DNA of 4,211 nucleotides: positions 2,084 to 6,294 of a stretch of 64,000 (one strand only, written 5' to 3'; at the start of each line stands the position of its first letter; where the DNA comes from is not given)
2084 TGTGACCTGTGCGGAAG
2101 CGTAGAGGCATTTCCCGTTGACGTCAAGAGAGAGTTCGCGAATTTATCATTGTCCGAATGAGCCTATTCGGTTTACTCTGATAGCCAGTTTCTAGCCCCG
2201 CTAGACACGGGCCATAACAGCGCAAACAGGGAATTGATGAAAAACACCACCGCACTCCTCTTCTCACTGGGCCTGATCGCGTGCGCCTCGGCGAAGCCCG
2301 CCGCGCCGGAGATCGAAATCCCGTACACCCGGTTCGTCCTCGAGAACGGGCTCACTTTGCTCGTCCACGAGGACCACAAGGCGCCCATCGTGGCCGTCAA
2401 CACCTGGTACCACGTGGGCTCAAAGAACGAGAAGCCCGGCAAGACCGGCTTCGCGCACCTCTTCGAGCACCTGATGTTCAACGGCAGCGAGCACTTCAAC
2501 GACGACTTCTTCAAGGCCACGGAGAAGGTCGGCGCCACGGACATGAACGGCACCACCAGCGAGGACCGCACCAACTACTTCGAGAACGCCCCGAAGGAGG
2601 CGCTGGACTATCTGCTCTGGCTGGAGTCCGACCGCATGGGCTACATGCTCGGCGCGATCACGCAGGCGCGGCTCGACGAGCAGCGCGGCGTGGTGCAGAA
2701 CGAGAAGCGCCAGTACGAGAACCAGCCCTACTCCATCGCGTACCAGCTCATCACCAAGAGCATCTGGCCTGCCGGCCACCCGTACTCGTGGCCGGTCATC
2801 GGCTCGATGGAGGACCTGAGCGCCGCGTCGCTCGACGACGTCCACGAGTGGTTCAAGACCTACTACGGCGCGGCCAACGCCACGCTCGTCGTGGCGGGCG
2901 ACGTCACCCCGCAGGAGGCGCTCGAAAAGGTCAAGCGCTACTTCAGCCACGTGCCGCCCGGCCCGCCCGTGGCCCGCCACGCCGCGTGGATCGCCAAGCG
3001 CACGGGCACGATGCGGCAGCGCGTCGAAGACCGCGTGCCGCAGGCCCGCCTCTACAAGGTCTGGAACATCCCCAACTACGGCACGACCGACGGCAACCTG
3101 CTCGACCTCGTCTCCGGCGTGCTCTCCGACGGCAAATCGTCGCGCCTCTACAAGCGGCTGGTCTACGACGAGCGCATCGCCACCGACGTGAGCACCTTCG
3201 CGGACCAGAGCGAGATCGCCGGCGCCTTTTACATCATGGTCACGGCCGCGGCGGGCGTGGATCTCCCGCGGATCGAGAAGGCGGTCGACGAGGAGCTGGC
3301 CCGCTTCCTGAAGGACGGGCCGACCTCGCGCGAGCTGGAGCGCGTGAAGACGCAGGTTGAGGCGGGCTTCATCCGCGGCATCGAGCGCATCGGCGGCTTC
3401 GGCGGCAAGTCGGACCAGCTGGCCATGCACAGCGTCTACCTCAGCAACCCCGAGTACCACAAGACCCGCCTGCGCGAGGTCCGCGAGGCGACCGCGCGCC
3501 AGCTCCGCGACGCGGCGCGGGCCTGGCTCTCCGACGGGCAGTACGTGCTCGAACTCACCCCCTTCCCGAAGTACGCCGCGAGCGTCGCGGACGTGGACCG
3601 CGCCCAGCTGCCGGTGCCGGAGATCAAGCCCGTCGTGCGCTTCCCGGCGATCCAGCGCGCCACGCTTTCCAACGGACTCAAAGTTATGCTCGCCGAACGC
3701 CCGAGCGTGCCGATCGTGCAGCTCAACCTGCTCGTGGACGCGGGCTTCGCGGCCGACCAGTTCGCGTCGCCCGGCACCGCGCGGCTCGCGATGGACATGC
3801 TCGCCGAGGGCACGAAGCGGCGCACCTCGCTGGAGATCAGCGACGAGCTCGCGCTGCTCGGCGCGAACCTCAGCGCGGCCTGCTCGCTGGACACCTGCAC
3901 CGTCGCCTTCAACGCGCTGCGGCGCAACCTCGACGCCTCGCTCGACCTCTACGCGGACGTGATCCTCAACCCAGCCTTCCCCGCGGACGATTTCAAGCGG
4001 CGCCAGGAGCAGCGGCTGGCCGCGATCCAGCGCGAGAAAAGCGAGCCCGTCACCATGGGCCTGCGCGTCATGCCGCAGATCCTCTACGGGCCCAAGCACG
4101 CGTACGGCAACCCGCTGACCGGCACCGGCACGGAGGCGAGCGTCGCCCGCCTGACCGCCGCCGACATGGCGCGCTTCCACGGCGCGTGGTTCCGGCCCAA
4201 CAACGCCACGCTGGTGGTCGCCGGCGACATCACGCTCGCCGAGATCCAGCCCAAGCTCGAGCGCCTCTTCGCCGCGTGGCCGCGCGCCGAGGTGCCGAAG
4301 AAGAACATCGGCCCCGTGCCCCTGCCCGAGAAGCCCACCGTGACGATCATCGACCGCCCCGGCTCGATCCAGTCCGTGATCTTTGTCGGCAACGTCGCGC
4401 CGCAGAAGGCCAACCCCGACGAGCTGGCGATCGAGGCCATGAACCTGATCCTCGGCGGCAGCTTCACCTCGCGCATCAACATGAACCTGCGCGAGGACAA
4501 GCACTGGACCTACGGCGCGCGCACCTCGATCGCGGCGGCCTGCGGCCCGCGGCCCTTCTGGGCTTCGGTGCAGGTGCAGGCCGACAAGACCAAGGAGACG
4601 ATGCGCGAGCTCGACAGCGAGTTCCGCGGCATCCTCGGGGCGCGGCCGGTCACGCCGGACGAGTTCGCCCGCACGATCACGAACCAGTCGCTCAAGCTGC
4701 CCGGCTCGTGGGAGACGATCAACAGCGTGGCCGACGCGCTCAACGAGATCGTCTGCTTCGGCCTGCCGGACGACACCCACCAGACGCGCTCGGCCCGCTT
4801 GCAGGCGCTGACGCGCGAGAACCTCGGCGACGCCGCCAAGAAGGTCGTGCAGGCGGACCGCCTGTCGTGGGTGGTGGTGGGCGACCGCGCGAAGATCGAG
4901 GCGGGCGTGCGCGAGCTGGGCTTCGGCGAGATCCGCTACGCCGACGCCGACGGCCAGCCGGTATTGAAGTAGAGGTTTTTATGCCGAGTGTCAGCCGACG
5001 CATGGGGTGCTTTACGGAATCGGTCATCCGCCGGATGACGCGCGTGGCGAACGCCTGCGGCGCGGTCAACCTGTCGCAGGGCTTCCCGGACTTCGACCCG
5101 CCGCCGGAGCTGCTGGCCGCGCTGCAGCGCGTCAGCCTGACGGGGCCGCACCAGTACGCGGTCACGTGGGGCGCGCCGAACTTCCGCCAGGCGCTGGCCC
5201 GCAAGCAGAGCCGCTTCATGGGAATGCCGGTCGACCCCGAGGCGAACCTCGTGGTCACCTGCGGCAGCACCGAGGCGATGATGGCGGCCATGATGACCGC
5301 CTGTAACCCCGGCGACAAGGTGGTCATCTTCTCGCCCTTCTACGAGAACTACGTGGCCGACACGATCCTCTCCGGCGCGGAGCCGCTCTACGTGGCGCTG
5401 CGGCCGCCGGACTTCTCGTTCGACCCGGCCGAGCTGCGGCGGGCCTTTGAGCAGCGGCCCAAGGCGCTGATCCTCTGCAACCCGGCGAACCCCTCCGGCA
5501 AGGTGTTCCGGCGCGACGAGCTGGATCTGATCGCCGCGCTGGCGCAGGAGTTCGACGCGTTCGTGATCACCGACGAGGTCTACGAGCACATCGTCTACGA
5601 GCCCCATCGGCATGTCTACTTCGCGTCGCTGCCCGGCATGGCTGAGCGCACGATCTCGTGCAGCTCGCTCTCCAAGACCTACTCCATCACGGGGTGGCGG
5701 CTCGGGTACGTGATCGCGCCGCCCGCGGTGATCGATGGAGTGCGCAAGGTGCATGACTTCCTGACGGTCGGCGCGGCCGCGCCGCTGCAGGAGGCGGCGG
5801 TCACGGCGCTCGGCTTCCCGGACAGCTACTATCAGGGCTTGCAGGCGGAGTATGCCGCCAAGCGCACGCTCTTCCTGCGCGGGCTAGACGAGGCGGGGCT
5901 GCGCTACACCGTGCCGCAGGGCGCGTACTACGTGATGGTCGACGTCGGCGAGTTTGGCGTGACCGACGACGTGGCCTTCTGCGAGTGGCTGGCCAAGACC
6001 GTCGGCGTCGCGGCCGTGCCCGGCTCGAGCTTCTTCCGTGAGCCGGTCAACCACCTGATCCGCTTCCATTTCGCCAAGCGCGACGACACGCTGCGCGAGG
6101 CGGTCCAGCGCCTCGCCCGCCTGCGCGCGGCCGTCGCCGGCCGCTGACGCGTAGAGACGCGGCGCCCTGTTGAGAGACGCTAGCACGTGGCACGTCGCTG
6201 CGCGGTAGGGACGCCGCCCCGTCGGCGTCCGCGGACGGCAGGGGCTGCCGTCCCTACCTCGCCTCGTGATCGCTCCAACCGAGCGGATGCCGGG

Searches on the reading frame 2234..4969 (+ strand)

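Call 87: search_protein_families(library=pfam, proteins=[window:2234-4969:+], max_evalue=0.0001)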
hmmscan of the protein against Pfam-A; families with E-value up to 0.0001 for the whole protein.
window:2234-4969:+ (912 aa): 2 families
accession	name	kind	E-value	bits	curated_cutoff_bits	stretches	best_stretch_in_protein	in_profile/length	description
PF05193.26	Peptidase_M16_C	-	2.7e-67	226.6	23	2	199-374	3-180/181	Peptidase M16 inactive domain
PF00675.25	Peptidase_M16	-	1.5e-35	122.7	22.3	2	483-610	1-128/149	Insulinase (Peptidase family M16)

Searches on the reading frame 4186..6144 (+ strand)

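Call 87: search_protein_families(library=pfam, proteins=[window:4186-6144:+], max_evalue=0.0001)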
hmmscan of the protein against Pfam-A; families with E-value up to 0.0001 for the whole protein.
window:4186-6144:+ (653 aa): 2 families
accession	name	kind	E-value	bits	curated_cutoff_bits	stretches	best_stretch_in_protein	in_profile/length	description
PF00155.27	Aminotran_1_2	-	2.5e-63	214.9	19.7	1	294-643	4-361/361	Aminotransferase class I and II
PF01041.23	DegT_DnrJ_EryC1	-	1.8e-06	27.9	19.8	1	355-463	42-145/360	DegT/DnrJ/EryC1/StrS aminotransferase family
